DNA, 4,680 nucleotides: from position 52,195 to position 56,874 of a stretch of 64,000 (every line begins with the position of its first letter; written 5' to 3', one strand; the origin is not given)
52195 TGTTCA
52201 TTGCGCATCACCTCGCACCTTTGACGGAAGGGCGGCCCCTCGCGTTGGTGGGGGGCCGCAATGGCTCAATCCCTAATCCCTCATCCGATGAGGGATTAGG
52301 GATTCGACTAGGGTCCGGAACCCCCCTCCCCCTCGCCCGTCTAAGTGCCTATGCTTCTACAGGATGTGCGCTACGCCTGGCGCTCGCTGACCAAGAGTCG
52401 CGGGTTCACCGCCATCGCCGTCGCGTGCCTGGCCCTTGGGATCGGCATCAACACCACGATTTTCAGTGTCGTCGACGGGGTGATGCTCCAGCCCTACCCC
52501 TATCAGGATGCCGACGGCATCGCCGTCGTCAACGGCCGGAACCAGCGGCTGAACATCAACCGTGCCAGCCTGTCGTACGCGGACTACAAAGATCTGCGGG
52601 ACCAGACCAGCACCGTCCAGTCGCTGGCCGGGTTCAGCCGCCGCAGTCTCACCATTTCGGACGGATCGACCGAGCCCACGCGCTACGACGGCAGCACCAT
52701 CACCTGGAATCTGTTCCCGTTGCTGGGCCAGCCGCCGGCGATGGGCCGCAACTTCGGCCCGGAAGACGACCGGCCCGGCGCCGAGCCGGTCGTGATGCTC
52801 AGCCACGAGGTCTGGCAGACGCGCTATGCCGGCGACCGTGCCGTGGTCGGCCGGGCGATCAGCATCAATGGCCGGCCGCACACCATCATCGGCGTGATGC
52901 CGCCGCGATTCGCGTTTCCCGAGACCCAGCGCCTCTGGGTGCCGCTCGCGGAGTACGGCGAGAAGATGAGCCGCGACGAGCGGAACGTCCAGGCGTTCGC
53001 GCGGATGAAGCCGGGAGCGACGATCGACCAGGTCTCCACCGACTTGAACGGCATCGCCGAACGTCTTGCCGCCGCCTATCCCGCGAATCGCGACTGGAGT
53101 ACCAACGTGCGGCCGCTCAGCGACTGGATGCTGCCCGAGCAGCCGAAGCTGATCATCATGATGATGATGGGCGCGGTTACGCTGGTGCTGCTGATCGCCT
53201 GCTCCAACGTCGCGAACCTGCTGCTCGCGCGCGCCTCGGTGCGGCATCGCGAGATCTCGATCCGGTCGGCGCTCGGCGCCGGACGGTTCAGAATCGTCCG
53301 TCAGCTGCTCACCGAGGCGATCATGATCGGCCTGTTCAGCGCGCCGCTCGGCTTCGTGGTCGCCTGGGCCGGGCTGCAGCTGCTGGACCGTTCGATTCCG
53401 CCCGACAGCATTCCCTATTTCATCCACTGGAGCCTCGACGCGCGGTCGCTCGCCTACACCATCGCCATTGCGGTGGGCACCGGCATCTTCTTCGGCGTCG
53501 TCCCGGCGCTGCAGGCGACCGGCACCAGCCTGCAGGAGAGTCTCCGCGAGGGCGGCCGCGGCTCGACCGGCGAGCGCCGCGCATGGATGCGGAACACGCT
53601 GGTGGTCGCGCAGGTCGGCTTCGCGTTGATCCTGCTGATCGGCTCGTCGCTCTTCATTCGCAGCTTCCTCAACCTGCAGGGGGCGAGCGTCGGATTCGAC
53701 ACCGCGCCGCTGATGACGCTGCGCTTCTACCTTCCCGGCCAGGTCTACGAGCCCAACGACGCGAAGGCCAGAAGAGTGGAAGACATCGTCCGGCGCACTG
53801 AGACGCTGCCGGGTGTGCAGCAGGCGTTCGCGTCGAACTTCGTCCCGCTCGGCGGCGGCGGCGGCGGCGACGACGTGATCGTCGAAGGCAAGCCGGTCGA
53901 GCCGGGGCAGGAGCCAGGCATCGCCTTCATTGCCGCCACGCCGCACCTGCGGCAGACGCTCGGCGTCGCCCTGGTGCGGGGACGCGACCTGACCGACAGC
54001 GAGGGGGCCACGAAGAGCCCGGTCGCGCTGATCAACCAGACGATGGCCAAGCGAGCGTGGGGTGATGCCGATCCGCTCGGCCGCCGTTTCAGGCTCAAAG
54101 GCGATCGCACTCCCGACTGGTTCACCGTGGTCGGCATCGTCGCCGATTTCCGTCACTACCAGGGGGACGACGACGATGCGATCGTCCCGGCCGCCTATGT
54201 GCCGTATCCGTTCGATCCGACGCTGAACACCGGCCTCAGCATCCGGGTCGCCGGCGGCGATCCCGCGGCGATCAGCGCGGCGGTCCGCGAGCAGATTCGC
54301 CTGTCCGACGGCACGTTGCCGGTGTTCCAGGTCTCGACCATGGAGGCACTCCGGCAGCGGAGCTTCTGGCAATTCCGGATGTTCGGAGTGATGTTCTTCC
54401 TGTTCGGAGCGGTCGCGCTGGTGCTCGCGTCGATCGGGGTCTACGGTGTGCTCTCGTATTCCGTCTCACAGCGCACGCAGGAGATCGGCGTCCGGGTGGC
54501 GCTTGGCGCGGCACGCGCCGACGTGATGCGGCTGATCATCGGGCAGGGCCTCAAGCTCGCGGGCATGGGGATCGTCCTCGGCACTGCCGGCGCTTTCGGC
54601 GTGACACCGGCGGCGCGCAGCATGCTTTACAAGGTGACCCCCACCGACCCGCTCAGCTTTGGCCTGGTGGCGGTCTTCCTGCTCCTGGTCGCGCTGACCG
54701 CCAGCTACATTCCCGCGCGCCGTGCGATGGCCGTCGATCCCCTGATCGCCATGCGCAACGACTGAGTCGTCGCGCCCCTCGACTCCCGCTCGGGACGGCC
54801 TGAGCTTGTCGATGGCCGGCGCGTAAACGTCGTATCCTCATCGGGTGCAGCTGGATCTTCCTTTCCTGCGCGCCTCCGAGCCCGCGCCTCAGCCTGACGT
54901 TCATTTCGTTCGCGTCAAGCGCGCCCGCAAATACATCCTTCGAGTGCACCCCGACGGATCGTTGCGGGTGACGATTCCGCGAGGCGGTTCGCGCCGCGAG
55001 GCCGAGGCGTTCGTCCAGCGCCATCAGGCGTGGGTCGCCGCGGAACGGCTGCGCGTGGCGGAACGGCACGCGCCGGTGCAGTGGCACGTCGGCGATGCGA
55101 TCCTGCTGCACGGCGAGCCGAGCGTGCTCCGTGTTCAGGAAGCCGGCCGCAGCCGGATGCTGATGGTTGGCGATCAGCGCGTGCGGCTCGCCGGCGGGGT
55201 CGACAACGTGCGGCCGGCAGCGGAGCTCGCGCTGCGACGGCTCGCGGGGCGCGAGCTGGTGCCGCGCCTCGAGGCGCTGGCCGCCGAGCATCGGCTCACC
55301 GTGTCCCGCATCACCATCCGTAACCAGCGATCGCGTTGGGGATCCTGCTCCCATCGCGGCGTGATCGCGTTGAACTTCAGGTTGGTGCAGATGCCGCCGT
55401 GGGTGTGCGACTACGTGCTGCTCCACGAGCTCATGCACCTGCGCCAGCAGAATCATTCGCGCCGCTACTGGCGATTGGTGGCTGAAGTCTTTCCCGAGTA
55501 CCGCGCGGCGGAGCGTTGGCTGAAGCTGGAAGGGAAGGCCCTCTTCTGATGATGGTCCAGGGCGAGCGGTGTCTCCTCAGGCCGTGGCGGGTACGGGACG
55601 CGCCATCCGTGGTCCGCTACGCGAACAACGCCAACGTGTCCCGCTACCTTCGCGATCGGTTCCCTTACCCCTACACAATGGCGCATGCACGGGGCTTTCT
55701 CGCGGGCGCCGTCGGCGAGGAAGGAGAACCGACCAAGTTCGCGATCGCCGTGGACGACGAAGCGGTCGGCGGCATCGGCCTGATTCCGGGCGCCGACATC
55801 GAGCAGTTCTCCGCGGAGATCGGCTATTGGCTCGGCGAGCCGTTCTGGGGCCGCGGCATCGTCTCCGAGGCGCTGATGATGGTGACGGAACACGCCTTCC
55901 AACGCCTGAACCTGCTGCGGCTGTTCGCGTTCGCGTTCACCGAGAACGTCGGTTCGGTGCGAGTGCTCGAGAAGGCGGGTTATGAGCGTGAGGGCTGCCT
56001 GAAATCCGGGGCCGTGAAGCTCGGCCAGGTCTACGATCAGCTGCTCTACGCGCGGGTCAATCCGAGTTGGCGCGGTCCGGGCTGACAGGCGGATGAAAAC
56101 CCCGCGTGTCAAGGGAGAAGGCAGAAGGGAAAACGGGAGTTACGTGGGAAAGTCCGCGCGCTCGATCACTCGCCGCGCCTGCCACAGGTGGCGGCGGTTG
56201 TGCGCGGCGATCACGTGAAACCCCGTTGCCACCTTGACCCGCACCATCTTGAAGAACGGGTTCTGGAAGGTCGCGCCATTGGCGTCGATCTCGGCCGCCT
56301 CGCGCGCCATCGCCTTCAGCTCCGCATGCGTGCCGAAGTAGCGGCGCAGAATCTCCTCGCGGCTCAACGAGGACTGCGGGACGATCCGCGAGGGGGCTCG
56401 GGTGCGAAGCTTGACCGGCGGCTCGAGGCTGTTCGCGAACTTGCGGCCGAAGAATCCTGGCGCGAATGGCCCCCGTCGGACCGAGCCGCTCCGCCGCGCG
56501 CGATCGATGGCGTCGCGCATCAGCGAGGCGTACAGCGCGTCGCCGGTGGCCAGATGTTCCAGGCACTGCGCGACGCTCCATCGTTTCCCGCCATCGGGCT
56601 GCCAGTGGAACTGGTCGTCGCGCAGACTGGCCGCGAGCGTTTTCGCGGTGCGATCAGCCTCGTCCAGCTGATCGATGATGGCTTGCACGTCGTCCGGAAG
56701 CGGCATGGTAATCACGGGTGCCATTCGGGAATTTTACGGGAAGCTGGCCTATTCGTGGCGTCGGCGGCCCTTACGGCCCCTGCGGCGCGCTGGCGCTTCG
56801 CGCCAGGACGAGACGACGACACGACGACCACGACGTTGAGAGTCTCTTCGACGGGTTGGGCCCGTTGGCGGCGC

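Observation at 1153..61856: Nearly every intergenic gap carries a palindromic element whose arms are tandem 7-9 nt units (at least 6 families, ~17 copies in 64 kb)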

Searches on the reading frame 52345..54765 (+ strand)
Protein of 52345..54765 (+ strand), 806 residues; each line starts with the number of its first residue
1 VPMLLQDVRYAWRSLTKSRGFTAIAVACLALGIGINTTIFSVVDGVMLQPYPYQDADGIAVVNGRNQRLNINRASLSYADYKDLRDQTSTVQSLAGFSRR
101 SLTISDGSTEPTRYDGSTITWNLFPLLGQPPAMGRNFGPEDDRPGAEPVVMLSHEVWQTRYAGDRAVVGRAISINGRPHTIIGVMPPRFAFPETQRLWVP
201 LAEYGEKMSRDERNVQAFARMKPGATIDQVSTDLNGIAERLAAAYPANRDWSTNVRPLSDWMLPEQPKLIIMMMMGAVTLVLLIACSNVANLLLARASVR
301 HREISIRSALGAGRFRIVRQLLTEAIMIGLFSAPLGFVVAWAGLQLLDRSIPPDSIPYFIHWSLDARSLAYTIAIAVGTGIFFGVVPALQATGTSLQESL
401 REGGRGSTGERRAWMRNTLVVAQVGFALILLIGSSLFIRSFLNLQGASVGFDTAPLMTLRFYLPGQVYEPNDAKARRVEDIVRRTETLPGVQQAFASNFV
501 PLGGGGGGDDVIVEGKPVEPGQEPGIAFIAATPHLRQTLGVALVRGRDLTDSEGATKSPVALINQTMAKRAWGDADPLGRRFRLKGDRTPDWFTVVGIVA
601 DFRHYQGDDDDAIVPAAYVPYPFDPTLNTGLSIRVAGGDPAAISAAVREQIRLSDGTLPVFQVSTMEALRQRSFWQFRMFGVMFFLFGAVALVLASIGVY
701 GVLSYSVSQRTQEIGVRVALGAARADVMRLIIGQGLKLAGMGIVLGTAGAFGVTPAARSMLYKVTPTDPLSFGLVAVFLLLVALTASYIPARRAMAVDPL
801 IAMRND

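Call 25: search_protein_families(library=pfam, proteins=[window:52345-54765:+])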
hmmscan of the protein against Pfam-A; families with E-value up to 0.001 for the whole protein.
window:52345-54765:+ (806 aa): 2 families
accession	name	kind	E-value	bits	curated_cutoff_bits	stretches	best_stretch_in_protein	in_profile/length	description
PF12704.14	MacB_PCD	-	4.2e-44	151.8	27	2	22-235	1-205/207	MacB-like periplasmic core domain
PF02687.27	FtsX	-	6.3e-26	91.2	25.5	2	686-797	2-118/120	FtsX-like permease C-terminal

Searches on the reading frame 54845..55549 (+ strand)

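Call 25: search_protein_families(library=pfam, proteins=[window:54845-55549:+])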
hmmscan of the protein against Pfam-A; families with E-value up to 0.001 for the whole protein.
window:54845-55549:+ (234 aa): 1 family
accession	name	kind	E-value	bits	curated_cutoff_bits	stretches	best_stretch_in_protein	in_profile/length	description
PF01863.23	YgjP-like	-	4.2e-51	174.3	26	1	29-227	2-205/207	YgjP-like, metallopeptidase domain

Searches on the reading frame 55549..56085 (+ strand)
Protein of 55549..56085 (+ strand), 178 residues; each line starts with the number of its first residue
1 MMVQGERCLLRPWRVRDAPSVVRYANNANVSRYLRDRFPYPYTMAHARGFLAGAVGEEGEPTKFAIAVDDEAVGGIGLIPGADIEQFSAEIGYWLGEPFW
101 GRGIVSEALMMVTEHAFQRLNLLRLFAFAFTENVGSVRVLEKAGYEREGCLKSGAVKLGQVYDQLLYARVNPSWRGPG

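Call 25: search_protein_families(library=pfam, proteins=[window:55549-56085:+])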
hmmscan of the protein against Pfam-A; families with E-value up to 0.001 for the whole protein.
window:55549-56085:+ (178 aa): 3 families
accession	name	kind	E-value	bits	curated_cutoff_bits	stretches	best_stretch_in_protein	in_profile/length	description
PF13302.13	Acetyltransf_3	-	2.1e-29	103.4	25.4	1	7-145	1-137/138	Acetyltransferase (GNAT) domain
PF00583.31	Acetyltransf_1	-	1.2e-10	42.1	20.7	1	34-145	8-116/116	Acetyltransferase (GNAT) family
PF13420.13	Acetyltransf_4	-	8.5e-05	23.1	24.3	1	61-165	49-154/155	Acetyltransferase (GNAT) domain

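Call 51: find_encoding_contigs(protein=window:55549-56085:+, flank=3000, max_places=10)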
Protein window:55549-56085:+ (178 aa): no gene with exactly this product is on record in the collection.

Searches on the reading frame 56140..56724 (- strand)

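Call 65: search_protein_families(library=pfam, proteins=[window:56140-56724:-])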
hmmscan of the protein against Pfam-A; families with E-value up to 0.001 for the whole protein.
window:56140-56724:- (194 aa): 2 families
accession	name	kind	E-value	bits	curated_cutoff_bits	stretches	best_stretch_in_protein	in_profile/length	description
PF12867.12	DinB_2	-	3e-14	54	24.8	1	19-183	1-128/128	DinB superfamily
PF05163.17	DinB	-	0.00078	19.9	23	0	20-70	12-61/165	DinB family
